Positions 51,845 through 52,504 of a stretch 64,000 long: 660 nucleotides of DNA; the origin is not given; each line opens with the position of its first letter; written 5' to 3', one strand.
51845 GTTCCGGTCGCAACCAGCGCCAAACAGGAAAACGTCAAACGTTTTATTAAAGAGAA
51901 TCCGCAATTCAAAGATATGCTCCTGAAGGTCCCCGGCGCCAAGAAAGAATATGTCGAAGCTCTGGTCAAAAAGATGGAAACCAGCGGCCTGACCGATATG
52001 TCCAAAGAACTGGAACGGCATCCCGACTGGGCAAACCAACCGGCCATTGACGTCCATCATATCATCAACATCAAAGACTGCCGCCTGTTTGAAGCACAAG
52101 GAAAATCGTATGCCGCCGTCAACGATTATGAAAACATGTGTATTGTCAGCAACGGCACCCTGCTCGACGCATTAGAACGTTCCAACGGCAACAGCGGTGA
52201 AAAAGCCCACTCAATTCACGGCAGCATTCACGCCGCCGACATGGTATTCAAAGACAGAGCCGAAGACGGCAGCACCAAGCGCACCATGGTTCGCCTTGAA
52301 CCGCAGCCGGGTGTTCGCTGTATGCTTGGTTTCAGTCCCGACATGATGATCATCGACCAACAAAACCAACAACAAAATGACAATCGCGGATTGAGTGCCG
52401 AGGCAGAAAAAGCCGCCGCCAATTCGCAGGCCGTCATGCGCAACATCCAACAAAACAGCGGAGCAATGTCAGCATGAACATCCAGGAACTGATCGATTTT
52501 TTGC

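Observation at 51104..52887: Orphan polymorphic-toxin-like pair: a novel N-terminal region fused to a His-His nuclease motif, with an overlapping SUKH immunity gene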

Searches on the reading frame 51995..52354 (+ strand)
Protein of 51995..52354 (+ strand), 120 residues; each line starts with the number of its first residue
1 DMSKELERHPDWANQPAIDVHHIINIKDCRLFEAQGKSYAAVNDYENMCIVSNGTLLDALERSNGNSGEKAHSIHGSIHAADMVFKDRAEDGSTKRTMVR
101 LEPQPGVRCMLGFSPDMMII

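Call 45: search_protein_families(library=pfam, alignment_id=A5, max_evalue=1)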
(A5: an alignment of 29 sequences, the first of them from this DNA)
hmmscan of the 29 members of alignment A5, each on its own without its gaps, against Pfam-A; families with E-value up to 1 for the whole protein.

A. member 1, seq(120 aa): 1 family
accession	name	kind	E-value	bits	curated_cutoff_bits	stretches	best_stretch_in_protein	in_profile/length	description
PF14412.12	AHH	-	0.0027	18.1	22.3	1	4-79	3-71/111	A nuclease family of the HNH/ENDO VII superfamily with conserved AHH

B. families by the number of members that match (of 29 scanned): 14 families
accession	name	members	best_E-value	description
PF14412.12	AHH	6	0.00064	A nuclease family of the HNH/ENDO VII superfamily with conserved AHH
PF13391.12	HNH_2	3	0.00065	HNH endonuclease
PF23496.1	Microp_apicomplexa_3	1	0.0021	Apicomplexa microprotein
PF07826.16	IMP_cyclohyd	1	0.014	IMP cyclohydrolase-like protein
PF25094.1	R3H_PUS7L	1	0.02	PUS7L R3H domain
PF09504.16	RE_Bsp6I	1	0.032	Bsp6I restriction endonuclease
PF05871.18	ESCRT-II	1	0.06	ESCRT-II complex subunit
PF15948.10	DUF4756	1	0.066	Domain of unknown function (DUF4756)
PF01844.29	HNH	1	0.066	HNH endonuclease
PF15401.11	TAA-Trp-ring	1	0.092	Tryptophan-ring motif of head of Trimeric autotransporter adhesin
PF23763.2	Beta-barrel_GLAA-B_I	1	0.12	GLAA-B beta-barrel domain I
PF11047.13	SopD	1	0.15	Salmonella outer protein D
PF19184.5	DUF5866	1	0.16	Family of unknown function (DUF5866)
PF24991.2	Ig_NUP210_4th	1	0.24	NUP210 forth Ig-like domain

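Call 46: search_solved_structures(query=A5, max_evalue=10, show_alignments=4)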
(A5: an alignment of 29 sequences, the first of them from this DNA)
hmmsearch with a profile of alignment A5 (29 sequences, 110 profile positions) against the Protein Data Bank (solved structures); distinct sequences matched with E-value up to 10: 4.
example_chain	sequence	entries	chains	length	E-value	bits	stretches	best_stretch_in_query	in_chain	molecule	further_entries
4u9b_A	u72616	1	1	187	0.31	14.2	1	38-102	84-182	NO-binding heme-dependent sensor protein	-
4u99_A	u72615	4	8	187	0.39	13.9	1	38-102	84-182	NO-binding heme-dependent sensor protein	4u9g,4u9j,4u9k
9iqi_A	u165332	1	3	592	0.63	13.2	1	20-70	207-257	Oleate hydratase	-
2kii_A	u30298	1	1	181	0.77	12.9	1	38-97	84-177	Putative uncharacterized protein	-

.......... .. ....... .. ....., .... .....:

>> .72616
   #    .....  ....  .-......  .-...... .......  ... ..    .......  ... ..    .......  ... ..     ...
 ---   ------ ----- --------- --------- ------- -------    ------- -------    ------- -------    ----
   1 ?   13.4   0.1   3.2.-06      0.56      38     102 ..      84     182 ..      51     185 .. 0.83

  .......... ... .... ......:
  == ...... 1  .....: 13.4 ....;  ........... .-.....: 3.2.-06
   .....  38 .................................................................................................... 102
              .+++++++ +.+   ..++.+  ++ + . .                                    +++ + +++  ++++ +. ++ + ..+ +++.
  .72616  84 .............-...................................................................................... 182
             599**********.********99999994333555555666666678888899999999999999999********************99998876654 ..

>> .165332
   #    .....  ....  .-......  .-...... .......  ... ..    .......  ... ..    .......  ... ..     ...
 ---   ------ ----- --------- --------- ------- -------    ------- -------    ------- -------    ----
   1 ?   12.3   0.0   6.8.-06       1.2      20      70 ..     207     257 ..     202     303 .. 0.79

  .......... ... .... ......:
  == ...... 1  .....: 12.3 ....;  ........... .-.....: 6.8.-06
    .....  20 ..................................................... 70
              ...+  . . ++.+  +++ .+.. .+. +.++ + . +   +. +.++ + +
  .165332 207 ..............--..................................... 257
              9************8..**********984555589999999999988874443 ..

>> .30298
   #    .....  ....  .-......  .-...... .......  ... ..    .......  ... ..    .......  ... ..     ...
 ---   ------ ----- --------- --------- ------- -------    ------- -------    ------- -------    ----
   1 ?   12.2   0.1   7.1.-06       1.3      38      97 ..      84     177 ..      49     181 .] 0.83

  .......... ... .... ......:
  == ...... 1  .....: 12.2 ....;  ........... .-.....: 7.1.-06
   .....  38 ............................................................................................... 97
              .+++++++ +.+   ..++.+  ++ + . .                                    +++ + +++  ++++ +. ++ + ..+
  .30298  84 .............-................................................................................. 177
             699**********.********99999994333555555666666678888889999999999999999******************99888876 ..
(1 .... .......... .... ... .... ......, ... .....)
